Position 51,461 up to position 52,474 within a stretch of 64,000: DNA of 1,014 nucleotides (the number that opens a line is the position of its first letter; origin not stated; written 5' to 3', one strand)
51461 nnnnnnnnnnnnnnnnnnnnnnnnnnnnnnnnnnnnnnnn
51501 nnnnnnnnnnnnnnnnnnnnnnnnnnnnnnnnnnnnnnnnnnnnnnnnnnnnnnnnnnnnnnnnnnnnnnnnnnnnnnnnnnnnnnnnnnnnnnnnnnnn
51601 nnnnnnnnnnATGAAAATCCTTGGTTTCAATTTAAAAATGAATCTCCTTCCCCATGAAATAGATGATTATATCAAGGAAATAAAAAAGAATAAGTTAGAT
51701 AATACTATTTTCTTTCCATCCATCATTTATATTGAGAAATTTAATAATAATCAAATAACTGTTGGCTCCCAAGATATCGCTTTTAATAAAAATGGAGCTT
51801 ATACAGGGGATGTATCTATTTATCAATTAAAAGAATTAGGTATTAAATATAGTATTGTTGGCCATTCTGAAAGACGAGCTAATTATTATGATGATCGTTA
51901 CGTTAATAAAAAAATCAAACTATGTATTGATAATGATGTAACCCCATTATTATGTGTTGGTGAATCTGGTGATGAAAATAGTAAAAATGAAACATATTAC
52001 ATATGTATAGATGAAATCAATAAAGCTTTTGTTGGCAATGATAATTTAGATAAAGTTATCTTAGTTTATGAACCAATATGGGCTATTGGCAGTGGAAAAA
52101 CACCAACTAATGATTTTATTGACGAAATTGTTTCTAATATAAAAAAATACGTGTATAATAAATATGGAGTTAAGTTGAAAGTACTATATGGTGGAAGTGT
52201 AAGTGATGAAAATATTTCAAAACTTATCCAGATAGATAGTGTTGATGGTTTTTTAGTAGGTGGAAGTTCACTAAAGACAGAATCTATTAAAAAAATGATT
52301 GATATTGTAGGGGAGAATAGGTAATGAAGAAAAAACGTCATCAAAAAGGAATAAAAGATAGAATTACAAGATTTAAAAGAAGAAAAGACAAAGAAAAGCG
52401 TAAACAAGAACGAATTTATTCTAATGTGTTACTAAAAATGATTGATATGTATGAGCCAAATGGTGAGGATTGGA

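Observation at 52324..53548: HNH-like protein translationally coupled to tpiA, followed by a Spo0A-like regulator with a degenerate receiver domain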

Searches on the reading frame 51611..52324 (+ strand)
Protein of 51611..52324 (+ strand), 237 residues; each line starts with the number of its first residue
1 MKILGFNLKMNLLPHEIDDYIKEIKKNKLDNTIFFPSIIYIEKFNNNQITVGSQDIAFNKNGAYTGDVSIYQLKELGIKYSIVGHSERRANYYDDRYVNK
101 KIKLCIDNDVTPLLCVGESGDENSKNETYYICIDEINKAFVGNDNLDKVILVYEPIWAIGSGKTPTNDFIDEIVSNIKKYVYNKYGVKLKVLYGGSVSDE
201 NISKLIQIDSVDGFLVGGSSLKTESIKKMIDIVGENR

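Call 3: search_protein_families(library=pfam, proteins=[window:51611-52324:+], max_evalue=1)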
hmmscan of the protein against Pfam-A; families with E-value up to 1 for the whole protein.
window:51611-52324:+ (237 aa): 4 families
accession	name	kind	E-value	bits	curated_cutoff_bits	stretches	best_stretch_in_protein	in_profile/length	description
PF00121.24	TIM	-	1.5e-64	218.3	20.1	1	3-231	2-243/245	Triosephosphate isomerase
PF03437.21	BtpA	-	0.016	15.2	30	1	176-231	188-241/254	BtpA family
PF20876.2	VipE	-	0.036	14.4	27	0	133-154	88-109/125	Effector protein VipE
PF00270.35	DEAD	-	0.21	11.7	26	1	164-209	52-96/167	DEAD/DEAH box helicase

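Call 4: search_protein_families(library=ncbifam, proteins=[window:51611-52324:+], max_evalue=1)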
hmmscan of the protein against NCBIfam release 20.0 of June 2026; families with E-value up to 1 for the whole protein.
window:51611-52324:+ (237 aa): 11 families
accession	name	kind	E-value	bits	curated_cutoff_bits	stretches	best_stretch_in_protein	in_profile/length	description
NF010569.0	PRK13962.1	equivalog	1.2e-51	175.7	883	1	3-230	400-641/645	bifunctional phosphoglycerate kinase/triosephosphate isomerase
NF000728.0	PRK00042.3-2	equivalog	3.1e-44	151.2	255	1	3-232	2-228/231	triose-phosphate isomerase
NF000722.0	PRK00042.2-1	equivalog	4.9e-44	150.5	293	1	8-233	10-248/256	triose-phosphate isomerase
NF011163.0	PRK14565.1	equivalog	5.7e-43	147.3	298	1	7-233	8-234/240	triosephosphate isomerase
TIGR00419.1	tim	equivalog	2.6e-35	122.3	130.6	1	38-224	40-228/228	triose-phosphate isomerase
NF012036.0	PRK15492.1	equivalog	4.9e-33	114.6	509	1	45-231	63-256/261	triosephosphate isomerase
NF011497.0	PRK14905.1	equivalog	3.3e-31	108.9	485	1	45-232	64-258/357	triosephosphate isomerase/PTS system glucose/sucrose-specific transporter subunit IIB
NF000729.0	PRK00042.3-3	equivalog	6.8e-27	94.8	309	1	19-231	24-232/234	triose-phosphate isomerase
NF003302.0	PRK04302.1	subfamily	4.1e-12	46.3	132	1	15-118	22-123/223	triose-phosphate isomerase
NF006415.0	PRK08662.1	equivalog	0.024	13.4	243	1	171-234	244-305/381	nicotinate phosphoribosyltransferase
NF003198.0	PRK04169.1-2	subfamily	0.15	11.1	247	0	198-234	30-70/249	geranylgeranylglyceryl/heptaprenylglyceryl phosphate synthase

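Call 29: list_cluster_members(proteins=[P0001, P0011, P0034, P0035, window:52324-52812:+, window:51611-52324:+, window:50442-51611:+, L009:4141-4911:+])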
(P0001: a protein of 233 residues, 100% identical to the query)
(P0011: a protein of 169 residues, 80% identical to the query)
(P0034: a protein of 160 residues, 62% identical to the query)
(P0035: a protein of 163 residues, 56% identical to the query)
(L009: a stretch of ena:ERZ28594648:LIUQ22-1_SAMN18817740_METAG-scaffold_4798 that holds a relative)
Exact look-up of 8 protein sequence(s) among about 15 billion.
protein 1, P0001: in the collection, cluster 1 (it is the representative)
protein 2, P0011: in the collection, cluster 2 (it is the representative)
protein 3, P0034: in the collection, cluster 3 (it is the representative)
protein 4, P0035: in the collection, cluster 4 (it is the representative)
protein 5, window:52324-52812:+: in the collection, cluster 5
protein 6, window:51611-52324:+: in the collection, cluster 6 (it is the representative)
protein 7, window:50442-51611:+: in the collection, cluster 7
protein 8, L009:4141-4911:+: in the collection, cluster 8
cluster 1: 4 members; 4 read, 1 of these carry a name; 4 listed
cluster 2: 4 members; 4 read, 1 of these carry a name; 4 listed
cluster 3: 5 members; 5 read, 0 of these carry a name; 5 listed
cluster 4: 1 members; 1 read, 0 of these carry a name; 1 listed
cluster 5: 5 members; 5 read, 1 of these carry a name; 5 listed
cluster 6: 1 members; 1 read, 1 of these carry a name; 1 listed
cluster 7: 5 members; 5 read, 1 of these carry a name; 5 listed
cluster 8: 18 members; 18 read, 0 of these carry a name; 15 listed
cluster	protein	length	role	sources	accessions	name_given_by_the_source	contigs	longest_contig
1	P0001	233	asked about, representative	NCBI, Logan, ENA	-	-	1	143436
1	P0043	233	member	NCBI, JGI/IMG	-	CheY-like chemotaxis protein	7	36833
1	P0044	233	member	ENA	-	-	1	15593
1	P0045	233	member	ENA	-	-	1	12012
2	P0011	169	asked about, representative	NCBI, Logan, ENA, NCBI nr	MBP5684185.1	MAG: hypothetical protein J6X02_02890 [Bacilli bacterium] | hypothetical protein [Bacilli bacterium]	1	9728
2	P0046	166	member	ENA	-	-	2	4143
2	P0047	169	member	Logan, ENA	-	-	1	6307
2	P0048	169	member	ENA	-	-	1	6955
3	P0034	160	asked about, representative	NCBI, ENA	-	-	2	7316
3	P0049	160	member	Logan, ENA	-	-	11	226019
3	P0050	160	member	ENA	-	-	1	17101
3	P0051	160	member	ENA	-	-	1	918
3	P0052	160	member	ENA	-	-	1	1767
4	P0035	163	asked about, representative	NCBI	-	-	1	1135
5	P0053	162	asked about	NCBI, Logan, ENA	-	-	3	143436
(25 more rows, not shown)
